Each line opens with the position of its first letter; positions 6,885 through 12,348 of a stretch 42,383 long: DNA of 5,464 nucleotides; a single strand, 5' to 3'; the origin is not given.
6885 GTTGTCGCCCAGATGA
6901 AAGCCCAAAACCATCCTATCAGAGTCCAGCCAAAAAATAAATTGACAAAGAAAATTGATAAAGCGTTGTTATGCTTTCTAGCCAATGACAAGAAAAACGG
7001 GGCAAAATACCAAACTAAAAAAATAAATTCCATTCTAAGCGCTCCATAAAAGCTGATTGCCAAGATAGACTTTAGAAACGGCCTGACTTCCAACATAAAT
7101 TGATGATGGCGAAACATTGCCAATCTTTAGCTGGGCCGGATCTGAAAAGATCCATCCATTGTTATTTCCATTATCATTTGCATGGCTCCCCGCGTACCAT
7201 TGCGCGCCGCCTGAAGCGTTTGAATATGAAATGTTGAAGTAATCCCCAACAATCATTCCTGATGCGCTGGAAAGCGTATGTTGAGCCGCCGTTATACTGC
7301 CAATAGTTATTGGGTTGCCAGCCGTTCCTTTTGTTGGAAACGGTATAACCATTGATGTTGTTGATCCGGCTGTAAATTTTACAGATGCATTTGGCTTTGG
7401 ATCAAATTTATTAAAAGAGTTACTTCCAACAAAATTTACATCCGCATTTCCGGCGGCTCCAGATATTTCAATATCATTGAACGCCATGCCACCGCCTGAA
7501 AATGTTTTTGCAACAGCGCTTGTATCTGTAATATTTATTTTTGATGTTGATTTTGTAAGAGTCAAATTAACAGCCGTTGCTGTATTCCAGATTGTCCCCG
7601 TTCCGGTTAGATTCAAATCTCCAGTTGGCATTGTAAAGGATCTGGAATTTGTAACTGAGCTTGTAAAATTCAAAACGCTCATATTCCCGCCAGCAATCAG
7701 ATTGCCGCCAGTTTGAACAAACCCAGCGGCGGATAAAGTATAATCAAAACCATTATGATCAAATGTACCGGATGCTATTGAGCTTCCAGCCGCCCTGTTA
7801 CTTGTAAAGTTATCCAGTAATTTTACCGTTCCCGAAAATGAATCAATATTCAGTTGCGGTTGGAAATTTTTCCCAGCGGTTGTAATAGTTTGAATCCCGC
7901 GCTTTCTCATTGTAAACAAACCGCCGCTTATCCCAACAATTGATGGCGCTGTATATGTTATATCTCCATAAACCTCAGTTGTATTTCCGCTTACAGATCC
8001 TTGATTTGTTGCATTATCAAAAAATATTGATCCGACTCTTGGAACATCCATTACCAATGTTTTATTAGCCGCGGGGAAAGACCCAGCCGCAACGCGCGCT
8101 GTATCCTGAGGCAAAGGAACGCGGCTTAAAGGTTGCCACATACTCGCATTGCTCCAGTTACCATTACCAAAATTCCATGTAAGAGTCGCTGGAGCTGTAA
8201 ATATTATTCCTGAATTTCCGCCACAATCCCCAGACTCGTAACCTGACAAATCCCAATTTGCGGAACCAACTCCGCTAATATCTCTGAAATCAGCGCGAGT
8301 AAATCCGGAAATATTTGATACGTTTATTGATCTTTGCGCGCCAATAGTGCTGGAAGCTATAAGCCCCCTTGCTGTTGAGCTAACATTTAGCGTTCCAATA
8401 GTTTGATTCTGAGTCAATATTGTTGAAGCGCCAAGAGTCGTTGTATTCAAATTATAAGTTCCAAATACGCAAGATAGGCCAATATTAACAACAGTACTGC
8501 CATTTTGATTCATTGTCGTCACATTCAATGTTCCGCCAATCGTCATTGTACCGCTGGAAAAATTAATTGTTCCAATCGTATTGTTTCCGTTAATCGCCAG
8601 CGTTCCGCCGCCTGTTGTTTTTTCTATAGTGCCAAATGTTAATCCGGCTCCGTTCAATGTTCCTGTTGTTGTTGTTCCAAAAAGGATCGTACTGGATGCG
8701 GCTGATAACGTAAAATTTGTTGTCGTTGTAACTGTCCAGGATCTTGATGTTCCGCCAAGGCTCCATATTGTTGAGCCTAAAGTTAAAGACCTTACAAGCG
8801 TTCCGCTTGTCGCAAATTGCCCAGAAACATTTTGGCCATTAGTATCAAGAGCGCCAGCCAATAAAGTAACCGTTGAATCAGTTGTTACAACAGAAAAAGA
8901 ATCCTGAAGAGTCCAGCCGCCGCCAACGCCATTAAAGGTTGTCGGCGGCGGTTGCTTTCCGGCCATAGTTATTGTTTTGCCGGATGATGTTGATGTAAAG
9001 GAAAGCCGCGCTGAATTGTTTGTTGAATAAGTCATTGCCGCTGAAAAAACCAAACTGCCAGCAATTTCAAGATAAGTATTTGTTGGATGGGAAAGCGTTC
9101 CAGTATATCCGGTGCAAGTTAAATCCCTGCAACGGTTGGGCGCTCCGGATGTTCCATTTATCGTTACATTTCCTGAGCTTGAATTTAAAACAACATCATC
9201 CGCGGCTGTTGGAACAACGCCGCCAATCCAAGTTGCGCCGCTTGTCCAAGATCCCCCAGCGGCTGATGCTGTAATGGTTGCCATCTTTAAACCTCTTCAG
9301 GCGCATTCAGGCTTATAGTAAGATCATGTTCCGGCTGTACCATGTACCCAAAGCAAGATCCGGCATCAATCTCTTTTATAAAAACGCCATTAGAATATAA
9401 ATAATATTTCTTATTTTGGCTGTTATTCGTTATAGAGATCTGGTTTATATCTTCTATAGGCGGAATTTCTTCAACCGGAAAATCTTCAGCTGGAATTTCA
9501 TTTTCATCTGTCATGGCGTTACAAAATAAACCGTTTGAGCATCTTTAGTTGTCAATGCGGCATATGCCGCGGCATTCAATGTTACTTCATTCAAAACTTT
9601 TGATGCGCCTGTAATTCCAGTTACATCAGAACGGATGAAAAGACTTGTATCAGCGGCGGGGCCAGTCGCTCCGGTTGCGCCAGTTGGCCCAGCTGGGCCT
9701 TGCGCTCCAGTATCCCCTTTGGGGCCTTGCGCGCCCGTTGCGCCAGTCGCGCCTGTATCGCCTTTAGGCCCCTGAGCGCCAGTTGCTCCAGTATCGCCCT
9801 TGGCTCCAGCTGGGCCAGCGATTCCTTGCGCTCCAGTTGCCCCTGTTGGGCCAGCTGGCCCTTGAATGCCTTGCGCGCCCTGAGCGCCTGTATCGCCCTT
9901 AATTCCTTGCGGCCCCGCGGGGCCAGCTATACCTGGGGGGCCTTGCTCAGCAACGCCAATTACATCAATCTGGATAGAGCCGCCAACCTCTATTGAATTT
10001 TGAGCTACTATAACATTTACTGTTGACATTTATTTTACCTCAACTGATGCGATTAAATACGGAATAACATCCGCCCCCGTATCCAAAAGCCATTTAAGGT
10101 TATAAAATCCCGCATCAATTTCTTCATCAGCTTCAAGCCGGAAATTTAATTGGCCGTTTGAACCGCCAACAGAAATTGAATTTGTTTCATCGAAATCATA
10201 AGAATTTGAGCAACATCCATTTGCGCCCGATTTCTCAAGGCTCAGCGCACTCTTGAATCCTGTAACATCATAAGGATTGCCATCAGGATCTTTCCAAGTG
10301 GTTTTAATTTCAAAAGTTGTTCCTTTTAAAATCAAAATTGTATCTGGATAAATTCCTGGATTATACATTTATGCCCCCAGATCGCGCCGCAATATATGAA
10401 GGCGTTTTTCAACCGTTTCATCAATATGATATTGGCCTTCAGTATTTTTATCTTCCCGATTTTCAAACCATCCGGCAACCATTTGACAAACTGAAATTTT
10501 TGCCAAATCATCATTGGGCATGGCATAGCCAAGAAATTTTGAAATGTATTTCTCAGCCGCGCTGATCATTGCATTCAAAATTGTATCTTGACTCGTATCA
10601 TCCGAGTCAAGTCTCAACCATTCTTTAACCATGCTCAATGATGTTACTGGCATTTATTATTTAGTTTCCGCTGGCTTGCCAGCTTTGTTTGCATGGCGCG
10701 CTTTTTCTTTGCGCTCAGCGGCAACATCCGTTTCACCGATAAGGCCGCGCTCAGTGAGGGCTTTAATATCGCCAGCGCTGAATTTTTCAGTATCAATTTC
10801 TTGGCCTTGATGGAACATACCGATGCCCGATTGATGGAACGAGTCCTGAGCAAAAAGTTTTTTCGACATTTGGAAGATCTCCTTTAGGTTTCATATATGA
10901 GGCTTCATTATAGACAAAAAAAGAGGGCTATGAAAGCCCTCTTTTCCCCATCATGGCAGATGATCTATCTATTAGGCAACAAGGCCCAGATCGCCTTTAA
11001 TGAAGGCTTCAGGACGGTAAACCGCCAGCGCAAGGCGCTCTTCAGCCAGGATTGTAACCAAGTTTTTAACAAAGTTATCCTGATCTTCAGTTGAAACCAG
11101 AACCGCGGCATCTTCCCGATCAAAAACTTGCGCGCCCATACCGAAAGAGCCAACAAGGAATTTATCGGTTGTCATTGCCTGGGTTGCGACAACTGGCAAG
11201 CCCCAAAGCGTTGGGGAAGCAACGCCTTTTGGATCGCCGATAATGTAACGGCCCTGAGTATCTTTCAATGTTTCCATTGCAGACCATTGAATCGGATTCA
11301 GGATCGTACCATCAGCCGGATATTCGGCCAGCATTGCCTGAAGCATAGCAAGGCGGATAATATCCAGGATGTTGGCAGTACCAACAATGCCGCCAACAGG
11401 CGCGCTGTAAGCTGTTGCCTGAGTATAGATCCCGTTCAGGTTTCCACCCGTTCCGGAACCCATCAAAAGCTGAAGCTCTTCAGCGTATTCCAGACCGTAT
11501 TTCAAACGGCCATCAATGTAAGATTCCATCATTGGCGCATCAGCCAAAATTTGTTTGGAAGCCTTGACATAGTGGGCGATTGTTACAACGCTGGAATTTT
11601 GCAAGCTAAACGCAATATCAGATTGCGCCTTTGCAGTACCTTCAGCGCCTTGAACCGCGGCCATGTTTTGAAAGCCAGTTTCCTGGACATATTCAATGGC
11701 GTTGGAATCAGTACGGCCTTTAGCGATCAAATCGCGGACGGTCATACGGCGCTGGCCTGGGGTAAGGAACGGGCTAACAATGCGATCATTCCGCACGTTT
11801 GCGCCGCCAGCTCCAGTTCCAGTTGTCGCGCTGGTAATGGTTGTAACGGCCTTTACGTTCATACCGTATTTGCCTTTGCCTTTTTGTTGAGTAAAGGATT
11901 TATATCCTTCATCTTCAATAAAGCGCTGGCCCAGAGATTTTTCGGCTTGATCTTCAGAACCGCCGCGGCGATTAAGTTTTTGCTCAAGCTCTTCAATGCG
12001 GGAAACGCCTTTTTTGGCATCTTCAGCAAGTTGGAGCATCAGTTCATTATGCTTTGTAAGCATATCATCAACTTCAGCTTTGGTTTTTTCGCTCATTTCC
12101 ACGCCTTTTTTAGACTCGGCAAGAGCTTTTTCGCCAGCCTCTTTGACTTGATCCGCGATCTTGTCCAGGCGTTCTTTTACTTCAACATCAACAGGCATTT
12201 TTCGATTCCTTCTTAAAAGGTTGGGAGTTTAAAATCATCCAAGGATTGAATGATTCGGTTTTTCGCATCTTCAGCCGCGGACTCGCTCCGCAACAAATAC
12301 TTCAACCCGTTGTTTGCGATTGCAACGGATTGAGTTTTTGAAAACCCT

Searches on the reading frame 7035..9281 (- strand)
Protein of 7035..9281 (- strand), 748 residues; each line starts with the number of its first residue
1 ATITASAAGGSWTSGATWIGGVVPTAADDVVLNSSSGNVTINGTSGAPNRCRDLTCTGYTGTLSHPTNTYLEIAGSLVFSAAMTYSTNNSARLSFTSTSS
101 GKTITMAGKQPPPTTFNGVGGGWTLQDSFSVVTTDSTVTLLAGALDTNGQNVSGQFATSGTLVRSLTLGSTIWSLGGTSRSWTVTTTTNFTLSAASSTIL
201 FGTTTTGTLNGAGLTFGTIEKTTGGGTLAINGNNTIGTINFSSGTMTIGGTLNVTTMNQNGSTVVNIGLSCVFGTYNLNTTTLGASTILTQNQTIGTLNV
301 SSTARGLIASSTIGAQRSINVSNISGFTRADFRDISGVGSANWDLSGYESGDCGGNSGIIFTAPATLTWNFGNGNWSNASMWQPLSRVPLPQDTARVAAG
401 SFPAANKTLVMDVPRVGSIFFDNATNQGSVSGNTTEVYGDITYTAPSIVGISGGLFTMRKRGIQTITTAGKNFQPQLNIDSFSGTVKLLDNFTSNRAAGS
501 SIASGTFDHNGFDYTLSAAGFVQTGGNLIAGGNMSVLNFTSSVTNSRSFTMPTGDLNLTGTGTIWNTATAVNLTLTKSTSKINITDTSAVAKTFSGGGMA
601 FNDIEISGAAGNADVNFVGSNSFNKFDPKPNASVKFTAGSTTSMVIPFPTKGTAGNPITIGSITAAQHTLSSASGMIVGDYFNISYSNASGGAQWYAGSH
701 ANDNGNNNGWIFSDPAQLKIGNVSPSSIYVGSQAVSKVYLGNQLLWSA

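Call 81: find_related_loci(query=window:7035-9281:-, collection=viral_contigs, flank=10000)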
Query window:7035-9281:- (748 aa) in viral_contigs; peptide patterns used: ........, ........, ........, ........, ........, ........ (x = any residue, [..] = any of these).
16 stretches matched a pattern, but none encodes a relative of the query by tblastn (E <= 1e-3).

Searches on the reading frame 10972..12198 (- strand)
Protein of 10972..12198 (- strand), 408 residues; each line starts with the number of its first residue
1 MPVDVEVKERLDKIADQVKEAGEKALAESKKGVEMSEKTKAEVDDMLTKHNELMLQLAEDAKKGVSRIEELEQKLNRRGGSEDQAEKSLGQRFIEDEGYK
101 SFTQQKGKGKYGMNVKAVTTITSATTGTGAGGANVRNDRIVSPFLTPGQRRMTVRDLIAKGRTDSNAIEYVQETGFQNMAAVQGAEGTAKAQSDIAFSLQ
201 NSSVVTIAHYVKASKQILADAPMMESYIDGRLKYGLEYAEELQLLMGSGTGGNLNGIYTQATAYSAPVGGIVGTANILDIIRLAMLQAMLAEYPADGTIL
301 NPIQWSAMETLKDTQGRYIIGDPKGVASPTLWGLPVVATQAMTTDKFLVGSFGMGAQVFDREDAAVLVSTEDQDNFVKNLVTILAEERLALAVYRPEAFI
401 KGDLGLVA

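Call 111: search_protein_families(library=pfam, proteins=[window:10972-12198:-], max_evalue=0.001)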
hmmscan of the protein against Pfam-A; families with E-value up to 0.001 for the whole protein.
window:10972-12198:- (408 aa): 1 family
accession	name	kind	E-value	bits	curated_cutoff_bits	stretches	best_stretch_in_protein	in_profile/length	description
PF05065.19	Phage_capsid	-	2.6e-55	188.2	24.2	1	140-403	9-279/280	Phage capsid family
